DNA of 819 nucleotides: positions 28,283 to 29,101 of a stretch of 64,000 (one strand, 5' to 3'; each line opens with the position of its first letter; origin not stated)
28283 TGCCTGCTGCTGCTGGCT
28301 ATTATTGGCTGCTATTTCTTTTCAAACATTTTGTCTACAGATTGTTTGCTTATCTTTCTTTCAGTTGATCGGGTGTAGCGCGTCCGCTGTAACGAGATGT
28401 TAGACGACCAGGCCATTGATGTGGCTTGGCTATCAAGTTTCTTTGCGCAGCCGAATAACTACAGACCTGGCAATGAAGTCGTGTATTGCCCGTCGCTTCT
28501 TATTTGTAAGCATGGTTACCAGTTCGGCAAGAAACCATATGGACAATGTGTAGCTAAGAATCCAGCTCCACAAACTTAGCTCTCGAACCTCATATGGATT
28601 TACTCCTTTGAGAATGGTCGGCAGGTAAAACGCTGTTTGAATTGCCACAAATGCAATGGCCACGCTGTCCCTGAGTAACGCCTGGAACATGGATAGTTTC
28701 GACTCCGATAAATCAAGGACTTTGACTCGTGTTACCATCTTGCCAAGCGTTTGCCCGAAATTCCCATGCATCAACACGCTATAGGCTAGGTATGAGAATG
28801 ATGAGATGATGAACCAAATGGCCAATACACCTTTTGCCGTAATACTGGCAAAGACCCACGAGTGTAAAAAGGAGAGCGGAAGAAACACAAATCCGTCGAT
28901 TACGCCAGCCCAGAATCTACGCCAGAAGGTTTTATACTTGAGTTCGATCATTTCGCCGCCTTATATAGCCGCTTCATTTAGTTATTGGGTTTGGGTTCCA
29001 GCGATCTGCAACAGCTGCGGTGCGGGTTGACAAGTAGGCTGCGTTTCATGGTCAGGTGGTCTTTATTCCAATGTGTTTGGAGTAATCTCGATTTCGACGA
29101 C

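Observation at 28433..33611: Co-directional island of hypothetical genes with HEPN-like Rx4H(G) motifs, a nuclease-like core and an AT-rich member, possibly an uncharacterised defence module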

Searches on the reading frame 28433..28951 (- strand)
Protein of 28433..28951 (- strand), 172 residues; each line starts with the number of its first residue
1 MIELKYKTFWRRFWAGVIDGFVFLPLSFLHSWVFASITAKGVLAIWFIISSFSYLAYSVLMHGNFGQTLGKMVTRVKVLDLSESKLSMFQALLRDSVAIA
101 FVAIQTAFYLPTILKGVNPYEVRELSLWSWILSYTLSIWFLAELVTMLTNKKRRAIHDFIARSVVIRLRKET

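Call 3: search_protein_families(library=pfam, proteins=[window:28433-28951:-], max_evalue=1)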
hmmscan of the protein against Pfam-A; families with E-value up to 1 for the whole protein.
window:28433-28951:- (172 aa): 2 families
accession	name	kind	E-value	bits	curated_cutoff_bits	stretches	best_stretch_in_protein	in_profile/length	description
PF06271.18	RDD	-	1e-22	81.3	24.1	1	8-161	3-136/137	RDD family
PF18280.6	Ant-IIb_sub-bd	-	0.032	14.8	27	1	92-121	17-45/104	Nucleotidyltransferase, substrate binding domain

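Call 4: search_protein_families(library=padloc, proteins=[window:28433-28951:-], max_evalue=1)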
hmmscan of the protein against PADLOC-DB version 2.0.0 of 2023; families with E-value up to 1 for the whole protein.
window:28433-28951:- (172 aa): 1 family
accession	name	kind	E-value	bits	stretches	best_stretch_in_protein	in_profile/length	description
PDLC04051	PD-T4-6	-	0.76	6.6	0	128-167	431-472/476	-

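Call 5: search_protein_families(library=ncbifam, proteins=[window:28433-28951:-], max_evalue=1)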
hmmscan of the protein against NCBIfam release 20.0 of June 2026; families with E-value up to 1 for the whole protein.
window:28433-28951:- (172 aa): 2 families
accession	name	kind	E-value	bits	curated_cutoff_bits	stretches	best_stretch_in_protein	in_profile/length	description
NF041484.1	membrane_YmiC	equivalog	0.038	13.6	42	1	128-150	8-30/30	small membrane protein YmiC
NF038305.1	HpsJ_fam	subfamily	0.039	13.9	60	1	95-151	45-102/234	HpsJ family protein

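Call 9: search_protein_families(library=phrogs, proteins=[window:28433-28951:-], max_evalue=1)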
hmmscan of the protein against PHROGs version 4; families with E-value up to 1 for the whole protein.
window:28433-28951:- (172 aa): 2 families
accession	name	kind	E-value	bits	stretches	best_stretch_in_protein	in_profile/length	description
phrog_19155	-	unknown function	0.14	13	1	5-29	14-38/48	-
phrog_3731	-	unknown function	0.15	12.8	1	9-40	104-135/169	-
